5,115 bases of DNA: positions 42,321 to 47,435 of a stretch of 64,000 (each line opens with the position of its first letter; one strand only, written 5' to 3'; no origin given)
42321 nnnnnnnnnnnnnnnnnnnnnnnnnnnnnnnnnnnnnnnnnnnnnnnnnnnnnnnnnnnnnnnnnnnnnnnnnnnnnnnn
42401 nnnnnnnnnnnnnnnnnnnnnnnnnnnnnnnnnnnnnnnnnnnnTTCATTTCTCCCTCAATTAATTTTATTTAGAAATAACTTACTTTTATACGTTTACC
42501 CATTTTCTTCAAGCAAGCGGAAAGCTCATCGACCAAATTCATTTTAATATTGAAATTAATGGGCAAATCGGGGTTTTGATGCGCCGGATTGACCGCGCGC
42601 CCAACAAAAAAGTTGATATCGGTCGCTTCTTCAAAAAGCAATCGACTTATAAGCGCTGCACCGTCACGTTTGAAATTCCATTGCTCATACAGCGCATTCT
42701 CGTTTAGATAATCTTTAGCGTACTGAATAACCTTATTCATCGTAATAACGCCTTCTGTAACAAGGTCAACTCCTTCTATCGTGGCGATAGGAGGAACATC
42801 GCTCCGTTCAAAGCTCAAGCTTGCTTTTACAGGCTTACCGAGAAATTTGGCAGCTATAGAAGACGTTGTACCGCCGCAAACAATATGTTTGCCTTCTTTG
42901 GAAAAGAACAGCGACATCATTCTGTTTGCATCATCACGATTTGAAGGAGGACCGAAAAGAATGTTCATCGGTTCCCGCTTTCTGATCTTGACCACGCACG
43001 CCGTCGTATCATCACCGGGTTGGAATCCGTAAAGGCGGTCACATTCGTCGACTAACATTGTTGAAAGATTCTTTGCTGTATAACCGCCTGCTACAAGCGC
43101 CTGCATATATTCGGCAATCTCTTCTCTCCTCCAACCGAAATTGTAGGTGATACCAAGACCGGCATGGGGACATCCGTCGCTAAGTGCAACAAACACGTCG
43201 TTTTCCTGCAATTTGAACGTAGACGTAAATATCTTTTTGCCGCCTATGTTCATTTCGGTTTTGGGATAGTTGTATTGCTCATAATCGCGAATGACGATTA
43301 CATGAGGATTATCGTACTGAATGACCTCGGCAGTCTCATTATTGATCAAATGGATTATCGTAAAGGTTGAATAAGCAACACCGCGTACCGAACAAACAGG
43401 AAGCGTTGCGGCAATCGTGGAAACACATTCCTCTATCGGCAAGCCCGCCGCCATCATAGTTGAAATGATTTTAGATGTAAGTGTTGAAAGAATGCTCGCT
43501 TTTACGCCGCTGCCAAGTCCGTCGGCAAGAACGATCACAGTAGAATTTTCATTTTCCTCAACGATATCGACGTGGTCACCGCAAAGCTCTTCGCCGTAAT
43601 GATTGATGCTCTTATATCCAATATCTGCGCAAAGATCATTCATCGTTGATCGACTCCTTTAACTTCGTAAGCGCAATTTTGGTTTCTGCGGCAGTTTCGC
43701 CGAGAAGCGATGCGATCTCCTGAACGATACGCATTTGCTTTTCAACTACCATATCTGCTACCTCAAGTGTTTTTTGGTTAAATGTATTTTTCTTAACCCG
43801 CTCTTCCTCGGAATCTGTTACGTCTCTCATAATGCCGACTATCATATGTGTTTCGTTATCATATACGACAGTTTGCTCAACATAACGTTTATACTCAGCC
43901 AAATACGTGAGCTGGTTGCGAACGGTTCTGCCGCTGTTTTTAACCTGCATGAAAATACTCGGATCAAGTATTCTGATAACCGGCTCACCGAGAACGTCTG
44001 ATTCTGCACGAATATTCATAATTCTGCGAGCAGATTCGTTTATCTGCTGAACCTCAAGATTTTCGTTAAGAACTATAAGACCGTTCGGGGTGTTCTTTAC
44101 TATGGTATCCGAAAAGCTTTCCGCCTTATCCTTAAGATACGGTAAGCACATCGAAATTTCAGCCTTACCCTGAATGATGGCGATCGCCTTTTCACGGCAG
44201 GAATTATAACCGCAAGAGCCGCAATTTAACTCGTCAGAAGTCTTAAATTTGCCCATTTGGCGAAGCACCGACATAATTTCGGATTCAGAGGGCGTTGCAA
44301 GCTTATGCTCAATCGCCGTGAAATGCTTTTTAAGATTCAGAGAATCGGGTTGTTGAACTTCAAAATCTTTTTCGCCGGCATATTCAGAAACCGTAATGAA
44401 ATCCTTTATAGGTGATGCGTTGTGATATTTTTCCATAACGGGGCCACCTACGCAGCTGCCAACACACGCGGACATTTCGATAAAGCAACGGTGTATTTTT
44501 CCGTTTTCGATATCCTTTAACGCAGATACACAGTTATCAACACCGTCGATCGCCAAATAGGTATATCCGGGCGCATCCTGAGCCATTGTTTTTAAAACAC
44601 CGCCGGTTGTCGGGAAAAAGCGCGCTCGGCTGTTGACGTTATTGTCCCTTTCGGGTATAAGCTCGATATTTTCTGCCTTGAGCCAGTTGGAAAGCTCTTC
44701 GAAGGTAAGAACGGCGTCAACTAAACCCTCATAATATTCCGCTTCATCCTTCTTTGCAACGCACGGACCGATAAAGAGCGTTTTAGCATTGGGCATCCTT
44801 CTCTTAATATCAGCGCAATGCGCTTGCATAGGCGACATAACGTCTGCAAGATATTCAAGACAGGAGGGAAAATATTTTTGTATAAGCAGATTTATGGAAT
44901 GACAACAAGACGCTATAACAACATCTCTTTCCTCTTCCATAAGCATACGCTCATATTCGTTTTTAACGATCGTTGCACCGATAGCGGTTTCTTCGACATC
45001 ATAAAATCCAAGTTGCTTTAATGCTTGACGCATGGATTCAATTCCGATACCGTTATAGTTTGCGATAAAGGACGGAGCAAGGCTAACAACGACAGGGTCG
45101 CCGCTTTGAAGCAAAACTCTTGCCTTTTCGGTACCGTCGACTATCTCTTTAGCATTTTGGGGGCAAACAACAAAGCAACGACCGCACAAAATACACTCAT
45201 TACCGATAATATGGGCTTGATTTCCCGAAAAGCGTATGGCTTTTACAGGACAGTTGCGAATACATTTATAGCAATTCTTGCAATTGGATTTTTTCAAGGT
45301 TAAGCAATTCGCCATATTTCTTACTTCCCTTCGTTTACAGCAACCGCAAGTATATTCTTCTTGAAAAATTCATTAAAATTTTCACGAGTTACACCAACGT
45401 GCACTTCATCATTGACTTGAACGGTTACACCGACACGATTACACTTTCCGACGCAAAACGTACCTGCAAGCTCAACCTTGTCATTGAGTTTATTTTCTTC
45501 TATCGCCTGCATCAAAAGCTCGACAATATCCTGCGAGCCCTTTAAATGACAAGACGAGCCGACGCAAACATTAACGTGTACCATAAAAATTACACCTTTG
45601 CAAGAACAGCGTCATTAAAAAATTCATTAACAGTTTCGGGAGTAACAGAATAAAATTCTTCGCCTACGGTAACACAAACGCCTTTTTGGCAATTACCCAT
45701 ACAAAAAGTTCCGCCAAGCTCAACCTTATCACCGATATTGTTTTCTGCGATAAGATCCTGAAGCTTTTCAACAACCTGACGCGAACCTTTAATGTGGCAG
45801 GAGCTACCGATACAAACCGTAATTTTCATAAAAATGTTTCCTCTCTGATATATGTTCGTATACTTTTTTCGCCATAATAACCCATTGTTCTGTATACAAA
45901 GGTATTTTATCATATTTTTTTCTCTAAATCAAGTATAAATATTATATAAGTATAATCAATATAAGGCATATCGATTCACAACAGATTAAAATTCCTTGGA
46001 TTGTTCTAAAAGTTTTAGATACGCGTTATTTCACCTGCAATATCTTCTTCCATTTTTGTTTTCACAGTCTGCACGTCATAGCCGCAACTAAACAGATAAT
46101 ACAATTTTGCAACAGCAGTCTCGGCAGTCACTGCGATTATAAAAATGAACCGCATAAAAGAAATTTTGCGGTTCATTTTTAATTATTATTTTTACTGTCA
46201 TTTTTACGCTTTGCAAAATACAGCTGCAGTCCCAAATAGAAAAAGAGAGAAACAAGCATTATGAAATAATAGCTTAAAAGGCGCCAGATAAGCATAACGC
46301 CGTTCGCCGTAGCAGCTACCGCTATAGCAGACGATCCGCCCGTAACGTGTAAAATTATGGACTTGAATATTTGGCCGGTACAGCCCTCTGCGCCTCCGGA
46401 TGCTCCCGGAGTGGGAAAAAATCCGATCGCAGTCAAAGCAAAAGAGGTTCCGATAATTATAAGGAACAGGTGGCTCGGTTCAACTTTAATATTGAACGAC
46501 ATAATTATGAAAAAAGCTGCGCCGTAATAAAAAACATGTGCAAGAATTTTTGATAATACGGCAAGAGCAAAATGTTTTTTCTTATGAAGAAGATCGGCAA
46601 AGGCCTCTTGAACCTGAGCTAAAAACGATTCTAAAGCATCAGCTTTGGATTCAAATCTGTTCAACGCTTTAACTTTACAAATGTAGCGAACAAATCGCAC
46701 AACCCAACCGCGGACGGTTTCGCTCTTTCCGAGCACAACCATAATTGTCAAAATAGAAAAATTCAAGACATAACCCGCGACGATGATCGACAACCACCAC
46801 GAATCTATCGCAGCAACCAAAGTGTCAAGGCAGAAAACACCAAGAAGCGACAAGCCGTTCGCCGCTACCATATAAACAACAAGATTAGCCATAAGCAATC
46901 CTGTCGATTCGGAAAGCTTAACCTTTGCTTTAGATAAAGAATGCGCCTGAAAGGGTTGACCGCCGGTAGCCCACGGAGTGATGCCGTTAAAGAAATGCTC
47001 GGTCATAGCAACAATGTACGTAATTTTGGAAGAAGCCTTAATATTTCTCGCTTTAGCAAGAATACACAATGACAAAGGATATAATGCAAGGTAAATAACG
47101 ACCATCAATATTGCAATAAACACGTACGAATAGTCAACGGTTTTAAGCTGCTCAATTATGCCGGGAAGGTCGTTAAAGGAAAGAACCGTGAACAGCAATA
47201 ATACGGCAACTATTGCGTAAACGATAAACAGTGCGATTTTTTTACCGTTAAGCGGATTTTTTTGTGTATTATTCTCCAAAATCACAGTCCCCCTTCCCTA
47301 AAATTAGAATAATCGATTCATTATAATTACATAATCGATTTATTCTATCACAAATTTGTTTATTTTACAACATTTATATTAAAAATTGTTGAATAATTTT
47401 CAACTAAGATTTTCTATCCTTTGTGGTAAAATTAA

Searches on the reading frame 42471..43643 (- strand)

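Call 40: search_protein_families(library=pfam, proteins=[window:42471-43643:-], max_evalue=0.001)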
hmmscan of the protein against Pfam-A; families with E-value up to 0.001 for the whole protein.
window:42471-43643:- (390 aa): 1 family
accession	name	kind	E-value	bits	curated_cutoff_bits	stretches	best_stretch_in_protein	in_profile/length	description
PF07228.17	SpoIIE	-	1.5e-13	51.6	25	1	32-220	2-191/192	Stage II sporulation protein E (SpoIIE)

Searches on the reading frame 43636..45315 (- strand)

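Call 40: search_protein_families(library=pfam, proteins=[window:43636-45315:-], max_evalue=0.001)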
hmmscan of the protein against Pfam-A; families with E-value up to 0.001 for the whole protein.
window:43636-45315:- (559 aa): 10 families
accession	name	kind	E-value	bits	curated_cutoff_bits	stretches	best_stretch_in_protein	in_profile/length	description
PF02906.19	Fe_hyd_lg_C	-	1e-48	166.6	22.1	1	74-292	2-245/245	Iron only hydrogenase large subunit, C-terminal domain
PF04060.18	FeS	-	8.1e-11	41.9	23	1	363-392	4-33/33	Putative Fe-S cluster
PF14697.11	Fer4_21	-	1e-08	35.6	35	2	8-53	4-53/59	4Fe-4S dicluster domain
PF13237.11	Fer4_10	-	1.3e-07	31.8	25.5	1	8-52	5-53/53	4Fe-4S dicluster domain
PF12838.12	Fer4_7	-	2.5e-07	31.5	27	1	11-55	1-52/52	4Fe-4S dicluster domain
PF00037.32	Fer4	-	4.4e-06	26.7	21.1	1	38-55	5-22/24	4Fe-4S binding domain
PF25160.1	LdpA_Fe-S-bd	-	5.6e-06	26.5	27.6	1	15-54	5-41/49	LdpA Fe-S cluster-binding domain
PF13187.11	Fer4_9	-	1.1e-05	25.8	27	1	11-55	1-51/52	4Fe-4S dicluster domain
PF00989.32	PAS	-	2.1e-05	24.9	22.6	1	403-499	4-113/113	PAS fold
PF12837.12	Fer4_6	-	0.00019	21.6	25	0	9-27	6-24/24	4Fe-4S binding domain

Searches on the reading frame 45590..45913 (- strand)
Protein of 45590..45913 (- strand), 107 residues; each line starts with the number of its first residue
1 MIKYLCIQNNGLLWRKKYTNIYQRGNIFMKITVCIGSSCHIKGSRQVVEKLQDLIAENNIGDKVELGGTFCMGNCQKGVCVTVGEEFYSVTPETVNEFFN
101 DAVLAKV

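Call 40: search_protein_families(library=pfam, proteins=[window:45590-45913:-], max_evalue=0.001)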
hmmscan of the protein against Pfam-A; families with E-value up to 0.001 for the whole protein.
window:45590-45913:- (107 aa): 1 family
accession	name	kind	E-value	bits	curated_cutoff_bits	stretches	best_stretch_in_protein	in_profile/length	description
PF01257.25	2Fe-2S_thioredx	-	7.8e-09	36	24.8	1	26-99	63-141/145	Thioredoxin-like [2Fe-2S] ferredoxin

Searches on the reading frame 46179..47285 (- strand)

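Call 40: search_protein_families(library=pfam, proteins=[window:46179-47285:-], max_evalue=0.001)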
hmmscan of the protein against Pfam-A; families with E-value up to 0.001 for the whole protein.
window:46179-47285:- (368 aa): 1 family
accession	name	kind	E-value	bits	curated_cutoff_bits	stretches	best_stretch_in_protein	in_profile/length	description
PF03706.18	LPG_synthase_TM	-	3.7e-25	89.5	33.4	1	23-345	5-301/302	Lysylphosphatidylglycerol synthase TM region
